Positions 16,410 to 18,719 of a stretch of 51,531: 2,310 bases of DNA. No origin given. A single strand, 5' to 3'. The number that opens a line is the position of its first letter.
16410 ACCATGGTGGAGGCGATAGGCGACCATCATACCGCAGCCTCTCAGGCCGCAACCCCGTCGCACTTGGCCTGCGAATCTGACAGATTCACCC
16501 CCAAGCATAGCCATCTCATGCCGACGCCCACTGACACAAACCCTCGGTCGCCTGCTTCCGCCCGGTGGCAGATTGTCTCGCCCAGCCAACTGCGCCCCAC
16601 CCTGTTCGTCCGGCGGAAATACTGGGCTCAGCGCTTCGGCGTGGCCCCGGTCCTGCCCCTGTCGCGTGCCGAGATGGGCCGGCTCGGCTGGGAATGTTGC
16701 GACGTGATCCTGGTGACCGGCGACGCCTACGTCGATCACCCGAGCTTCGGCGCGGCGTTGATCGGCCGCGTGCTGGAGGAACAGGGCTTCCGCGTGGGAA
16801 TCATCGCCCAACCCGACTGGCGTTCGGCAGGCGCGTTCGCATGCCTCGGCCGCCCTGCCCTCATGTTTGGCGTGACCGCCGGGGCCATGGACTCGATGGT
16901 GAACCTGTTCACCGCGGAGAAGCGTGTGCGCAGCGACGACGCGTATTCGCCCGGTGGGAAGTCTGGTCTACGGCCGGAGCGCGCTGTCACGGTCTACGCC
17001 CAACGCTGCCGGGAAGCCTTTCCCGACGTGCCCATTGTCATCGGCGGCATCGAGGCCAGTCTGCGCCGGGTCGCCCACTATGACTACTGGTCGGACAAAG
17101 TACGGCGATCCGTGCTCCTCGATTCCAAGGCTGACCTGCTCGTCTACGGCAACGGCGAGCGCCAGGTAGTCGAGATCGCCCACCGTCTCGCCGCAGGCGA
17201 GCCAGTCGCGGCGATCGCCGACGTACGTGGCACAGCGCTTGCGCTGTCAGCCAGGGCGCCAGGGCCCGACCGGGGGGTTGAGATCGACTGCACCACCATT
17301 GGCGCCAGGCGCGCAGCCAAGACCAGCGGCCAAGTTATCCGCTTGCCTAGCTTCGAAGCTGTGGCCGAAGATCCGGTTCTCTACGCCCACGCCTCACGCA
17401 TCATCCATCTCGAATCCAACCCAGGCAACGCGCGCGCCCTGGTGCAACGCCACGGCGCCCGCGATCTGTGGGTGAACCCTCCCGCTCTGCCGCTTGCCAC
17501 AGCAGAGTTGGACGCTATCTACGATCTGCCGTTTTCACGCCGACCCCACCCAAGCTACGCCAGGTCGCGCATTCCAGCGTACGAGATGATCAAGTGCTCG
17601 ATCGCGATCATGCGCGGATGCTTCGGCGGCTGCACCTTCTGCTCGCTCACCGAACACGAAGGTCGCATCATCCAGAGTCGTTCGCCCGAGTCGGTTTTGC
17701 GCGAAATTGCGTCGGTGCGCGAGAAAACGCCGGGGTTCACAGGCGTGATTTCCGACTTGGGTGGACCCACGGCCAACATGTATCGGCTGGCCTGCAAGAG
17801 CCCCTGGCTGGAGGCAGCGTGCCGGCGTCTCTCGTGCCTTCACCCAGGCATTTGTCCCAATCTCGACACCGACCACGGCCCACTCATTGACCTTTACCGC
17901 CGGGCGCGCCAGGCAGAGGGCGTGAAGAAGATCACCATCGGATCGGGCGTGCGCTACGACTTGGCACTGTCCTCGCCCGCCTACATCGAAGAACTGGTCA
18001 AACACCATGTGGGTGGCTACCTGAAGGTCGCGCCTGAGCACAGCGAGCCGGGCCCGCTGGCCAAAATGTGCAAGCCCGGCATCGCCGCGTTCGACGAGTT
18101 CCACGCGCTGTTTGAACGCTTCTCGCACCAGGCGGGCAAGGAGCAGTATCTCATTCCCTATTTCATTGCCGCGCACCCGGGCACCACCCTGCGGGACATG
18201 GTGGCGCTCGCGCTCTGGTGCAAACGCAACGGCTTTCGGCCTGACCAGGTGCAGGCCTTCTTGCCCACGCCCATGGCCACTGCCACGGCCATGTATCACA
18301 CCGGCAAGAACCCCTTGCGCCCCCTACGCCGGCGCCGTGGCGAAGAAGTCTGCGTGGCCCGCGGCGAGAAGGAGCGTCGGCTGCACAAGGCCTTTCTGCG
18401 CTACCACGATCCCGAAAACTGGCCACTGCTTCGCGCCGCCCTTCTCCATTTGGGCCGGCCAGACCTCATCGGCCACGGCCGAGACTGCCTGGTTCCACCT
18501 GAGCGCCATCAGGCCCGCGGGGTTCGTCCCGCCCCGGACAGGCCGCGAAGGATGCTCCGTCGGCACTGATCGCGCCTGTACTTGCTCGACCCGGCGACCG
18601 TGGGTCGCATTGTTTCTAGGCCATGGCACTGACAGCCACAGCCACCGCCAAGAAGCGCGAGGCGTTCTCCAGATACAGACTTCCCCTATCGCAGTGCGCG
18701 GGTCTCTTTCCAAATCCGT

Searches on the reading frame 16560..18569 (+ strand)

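Call 52: search_protein_families(library=pfam, proteins=[window:16560-18569:+], max_evalue=0.00001)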
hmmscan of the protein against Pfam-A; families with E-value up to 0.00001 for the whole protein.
window:16560-18569:+ (669 aa): 3 families
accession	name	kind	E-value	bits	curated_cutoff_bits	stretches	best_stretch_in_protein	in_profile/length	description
PF08497.15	Radical_SAM_N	-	1.2e-134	448.8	25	1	32-347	2-301/301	Radical SAM N-terminal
PF11842.13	DUF3362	-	2.3e-41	142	27.6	1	562-653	1-91/151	Domain of unknown function (DUF3362)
PF04055.27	Radical_SAM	-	4.7e-07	30.6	29.5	1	350-553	3-165/166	Radical SAM superfamily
